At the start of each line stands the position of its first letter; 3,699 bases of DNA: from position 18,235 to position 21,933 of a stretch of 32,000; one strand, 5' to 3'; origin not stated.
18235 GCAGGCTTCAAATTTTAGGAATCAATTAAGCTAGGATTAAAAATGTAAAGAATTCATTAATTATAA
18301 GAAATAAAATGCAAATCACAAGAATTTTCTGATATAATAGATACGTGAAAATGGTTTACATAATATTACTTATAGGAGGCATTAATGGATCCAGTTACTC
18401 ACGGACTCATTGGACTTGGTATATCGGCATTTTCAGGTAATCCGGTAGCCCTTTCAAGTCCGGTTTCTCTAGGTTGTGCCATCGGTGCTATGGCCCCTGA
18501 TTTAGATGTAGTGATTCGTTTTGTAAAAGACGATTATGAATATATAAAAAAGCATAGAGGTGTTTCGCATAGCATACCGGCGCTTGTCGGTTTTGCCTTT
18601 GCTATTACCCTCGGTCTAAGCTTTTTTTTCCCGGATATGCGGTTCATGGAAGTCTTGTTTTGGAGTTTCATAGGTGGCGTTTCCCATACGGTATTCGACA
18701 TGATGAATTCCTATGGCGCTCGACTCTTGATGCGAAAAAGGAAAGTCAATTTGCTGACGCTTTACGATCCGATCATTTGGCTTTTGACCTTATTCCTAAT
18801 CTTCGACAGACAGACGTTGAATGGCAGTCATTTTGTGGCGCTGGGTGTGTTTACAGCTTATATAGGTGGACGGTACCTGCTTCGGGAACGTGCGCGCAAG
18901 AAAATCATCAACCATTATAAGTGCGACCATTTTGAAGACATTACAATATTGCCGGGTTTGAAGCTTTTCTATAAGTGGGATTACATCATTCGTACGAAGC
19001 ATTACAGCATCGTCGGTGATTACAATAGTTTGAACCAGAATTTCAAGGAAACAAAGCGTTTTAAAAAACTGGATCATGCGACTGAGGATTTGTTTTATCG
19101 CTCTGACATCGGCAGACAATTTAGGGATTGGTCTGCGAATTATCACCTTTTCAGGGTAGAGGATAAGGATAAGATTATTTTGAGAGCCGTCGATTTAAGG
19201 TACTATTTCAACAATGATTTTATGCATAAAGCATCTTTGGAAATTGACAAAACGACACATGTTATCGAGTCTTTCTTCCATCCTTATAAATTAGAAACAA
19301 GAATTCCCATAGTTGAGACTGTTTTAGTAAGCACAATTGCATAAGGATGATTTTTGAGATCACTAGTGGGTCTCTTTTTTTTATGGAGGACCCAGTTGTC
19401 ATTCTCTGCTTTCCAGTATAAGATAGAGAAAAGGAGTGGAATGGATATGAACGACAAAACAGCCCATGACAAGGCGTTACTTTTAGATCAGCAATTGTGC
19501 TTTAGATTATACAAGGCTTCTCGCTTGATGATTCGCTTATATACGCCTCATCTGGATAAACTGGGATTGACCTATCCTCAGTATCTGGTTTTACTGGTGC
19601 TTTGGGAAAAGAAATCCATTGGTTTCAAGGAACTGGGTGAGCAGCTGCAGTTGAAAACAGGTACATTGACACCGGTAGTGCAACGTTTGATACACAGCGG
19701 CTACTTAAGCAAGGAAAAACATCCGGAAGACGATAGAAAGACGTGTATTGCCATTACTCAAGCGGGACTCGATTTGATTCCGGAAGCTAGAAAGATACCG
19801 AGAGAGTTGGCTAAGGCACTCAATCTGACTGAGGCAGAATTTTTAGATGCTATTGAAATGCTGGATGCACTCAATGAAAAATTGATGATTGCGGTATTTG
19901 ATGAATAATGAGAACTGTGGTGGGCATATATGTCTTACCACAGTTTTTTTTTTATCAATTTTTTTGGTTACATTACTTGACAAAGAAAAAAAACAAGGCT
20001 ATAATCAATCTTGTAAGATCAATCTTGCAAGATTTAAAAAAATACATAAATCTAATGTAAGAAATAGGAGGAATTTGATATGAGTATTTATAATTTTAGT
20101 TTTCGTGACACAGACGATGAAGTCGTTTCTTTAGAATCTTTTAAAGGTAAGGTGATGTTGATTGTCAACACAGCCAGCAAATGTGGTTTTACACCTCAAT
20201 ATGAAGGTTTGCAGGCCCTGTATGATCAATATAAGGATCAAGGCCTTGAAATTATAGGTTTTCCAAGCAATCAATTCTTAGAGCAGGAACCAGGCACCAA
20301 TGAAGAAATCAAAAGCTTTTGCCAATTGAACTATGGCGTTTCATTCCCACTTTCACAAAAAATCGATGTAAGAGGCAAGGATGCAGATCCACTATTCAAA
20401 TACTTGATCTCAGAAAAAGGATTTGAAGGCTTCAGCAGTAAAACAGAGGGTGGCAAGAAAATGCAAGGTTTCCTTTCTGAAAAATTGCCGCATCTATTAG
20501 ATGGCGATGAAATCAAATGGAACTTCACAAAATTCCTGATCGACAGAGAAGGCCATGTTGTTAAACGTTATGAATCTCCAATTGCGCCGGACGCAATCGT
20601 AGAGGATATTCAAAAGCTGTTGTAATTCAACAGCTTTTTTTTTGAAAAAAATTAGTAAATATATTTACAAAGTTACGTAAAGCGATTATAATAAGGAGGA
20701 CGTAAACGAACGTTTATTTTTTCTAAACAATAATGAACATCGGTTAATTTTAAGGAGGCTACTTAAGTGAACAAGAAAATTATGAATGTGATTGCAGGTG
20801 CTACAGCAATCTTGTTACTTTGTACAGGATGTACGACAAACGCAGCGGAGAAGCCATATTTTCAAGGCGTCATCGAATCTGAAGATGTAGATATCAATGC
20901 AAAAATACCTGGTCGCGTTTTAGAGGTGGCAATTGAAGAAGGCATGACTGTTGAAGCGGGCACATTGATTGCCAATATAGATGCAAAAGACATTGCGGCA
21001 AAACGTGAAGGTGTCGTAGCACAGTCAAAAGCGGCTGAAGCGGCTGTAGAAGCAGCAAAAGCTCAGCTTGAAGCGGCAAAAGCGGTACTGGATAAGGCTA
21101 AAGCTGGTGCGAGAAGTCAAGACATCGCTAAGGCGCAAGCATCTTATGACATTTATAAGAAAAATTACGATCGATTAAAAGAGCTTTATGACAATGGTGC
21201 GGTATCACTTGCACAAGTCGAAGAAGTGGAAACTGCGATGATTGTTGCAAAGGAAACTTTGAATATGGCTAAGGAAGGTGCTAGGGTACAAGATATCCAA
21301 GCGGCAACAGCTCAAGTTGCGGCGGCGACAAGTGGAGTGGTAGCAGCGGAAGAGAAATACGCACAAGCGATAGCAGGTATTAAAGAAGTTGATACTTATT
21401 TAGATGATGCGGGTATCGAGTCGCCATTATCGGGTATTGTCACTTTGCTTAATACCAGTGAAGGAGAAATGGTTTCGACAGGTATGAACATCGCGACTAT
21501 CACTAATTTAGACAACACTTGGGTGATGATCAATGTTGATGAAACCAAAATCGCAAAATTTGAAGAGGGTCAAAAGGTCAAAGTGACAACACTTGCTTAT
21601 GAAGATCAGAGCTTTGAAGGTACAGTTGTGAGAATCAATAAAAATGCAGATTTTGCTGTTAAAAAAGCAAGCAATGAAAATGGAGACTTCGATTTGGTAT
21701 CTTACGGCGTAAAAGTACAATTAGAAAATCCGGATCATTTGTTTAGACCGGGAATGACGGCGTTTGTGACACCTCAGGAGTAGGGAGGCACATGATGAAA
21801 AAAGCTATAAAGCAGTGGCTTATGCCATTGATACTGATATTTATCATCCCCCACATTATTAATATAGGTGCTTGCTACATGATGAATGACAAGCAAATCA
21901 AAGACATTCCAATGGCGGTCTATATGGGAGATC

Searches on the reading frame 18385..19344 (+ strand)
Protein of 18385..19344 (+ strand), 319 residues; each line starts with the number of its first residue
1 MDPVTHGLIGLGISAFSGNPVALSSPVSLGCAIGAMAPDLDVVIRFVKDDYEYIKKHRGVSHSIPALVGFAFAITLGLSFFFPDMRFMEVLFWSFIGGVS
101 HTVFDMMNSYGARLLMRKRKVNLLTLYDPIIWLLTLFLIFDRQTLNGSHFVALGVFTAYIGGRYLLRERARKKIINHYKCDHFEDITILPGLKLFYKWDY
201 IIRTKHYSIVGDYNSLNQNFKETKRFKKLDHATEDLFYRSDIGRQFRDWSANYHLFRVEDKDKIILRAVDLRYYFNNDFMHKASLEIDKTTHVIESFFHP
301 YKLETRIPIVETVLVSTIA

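Call 8: search_protein_families(library=ncbifam, proteins=[window:18385-19344:+])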
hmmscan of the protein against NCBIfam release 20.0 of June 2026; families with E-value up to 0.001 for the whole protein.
window:18385-19344:+ (319 aa): 0 families

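Call 45: search_protein_families(library=pfam, proteins=[window:18385-19344:+], max_evalue=0.00001)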
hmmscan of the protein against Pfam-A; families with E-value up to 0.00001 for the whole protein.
window:18385-19344:+ (319 aa): 1 family
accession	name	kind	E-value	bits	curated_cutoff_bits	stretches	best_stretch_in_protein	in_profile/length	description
PF04307.19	YdjM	-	1.6e-26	93.3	29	1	1-168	1-174/176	YdjM inner membrane protein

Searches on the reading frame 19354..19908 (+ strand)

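Call 8: search_protein_families(library=ncbifam, proteins=[window:19354-19908:+])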
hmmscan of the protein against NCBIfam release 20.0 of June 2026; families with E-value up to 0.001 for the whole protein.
window:19354-19908:+ (184 aa): 9 families
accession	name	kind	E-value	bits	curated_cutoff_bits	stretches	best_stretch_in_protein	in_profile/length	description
NF052638.1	TransRegOhrRVib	equivalog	2.8e-37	127.6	200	1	39-173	2-136/141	transcriptional regulator OhrR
NF053777.1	Saro0803TransReg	equivalog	4.4e-14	52.4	200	1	44-172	7-137/140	Saro_0803 family transcriptional regulator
NF041230.1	BagL_FevM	exception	2.6e-12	47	230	1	43-173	11-141/145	MarR family transcriptional regulator BagL/FevM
TIGR02337.1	HpaR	equivalog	3.6e-11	43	121.2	1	48-148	2-102/130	homoprotocatechuate degradation operon regulator HpaR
TIGR01889.1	Staph_reg_Sar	paralog_domain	7e-10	39.2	62.6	1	69-138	20-93/109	staphylococcal accessory regulator family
NF045593.1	bilirub_TF_BilQ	equivalog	5e-09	36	125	1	65-170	21-128/135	bilirubin utilization transcriptional regulator BilQ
NF008565.1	PRK11512.1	equivalog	7.4e-07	29.3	240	1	61-172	27-137/144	multiple antibiotic resistance transcriptional regulator MarR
TIGR04472.1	reg_rSAM_mob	hypoth_equivalog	2.1e-06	27.8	240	1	76-171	33-130/141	radical SAM mobile pair system MarR family transcriptional regulator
NF052438.1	TransRegRv0880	equivalog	2.2e-05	24.3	220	1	92-153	52-113/143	Rv0880 family HTH-type transcriptional regulator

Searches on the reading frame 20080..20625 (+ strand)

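Call 8: search_protein_families(library=ncbifam, proteins=[window:20080-20625:+])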
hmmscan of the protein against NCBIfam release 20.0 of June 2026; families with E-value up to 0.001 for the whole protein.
window:20080-20625:+ (181 aa): 5 families
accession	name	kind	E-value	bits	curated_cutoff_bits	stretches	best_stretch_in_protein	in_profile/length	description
NF007900.0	PRK10606.1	equivalog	5.3e-55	185.8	270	1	2-177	4-177/183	glutathione peroxidase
TIGR02540.1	gpx7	equivalog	6.5e-36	123.4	207.3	1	3-112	2-112/153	putative glutathione peroxidase Gpx7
NF002854.0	PRK03147.1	subfamily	4.9e-07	29.8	170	1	5-93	44-125/176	thiol-disulfide oxidoreductase ResA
NF006960.0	PRK09437.1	equivalog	0.00029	20.8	140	0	5-64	12-73/156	thioredoxin-dependent thiol peroxidase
NF041054.1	WAxxUGC_long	equivalog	0.00034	20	300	1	7-60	88-141/354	ResA-like WAxxUGC motif-containing protein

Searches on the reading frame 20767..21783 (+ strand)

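Call 8: search_protein_families(library=ncbifam, proteins=[window:20767-21783:+])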
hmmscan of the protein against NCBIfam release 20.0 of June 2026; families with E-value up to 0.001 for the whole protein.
window:20767-21783:+ (338 aa): 15 families
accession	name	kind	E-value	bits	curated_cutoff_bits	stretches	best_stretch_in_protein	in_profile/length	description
TIGR00998.1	8a0101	subfamily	6.6e-34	117.3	390.8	1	36-334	38-332/334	EmrA/EmrK family multidrug efflux transporter periplasmic adaptor subunit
TIGR01730.1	RND_mfp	subfamily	1.5e-32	112.8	94.9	3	179-335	99-243/322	efflux RND transporter periplasmic adaptor subunit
NF002939.0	PRK03598.1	equivalog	3.7e-30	105.2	393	1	22-332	26-321/332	secretion protein HlyD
NF007785.0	PRK10476.1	equivalog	1.2e-25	90.1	376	1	4-290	12-284/347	multidrug transporter subunit MdtN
TIGR02971.1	heterocyst_DevB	subfamily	5.5e-23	81.9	129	1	50-320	26-308/327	ABC exporter membrane fusion protein, DevB family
TIGR00999.1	8a0102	subfamily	1.3e-17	63.8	319.3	1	110-334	19-199/271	CzcB/NccB family metal efflux transporter periplasmic adaptor subunit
NF011715.0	PRK15136.1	equivalog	1.3e-12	47.1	563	1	37-309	58-313/390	multidrug efflux MFS transporter periplasmic adaptor subunit EmrA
NF008606.0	PRK11578.1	equivalog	5.4e-11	42.2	342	1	155-335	123-297/371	macrolide transporter subunit MacA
TIGR01843.1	type_I_hlyD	subfamily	8.6e-10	38.1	208.65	1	111-321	157-374/422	HlyD family type I secretion periplasmic adaptor subunit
NF007850.1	PRK10559.1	equivalog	1.9e-08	33.8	400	1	177-292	110-224/303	p-hydroxybenzoic acid efflux pump subunit AaeA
NF045904.1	RND-peri-MexE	equivalog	1.1e-07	31.1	714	1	34-126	56-146/390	multidrug efflux RND transporter periplasmic adaptor subunit MexE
TIGR03794.1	NHLM_micro_HlyD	equivalog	4e-07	29.3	156.2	0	96-292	164-338/421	NHLP bacteriocin system secretion protein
NF038010.1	ABC_adapt_DarC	equivalog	7.5e-07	28.2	450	1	38-275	70-291/417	darobactin export ABC transporter periplasmic adaptor subunit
NF007303.0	PRK09783.1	subfamily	6.1e-06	24.9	390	1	216-334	216-322/414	copper/silver efflux system membrane fusion protein CusB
NF008814.0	PRK11854.1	equivalog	3.8e-05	22.3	722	0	40-189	249-389/637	pyruvate dehydrogenase complex dihydrolipoyllysine-residue acetyltransferase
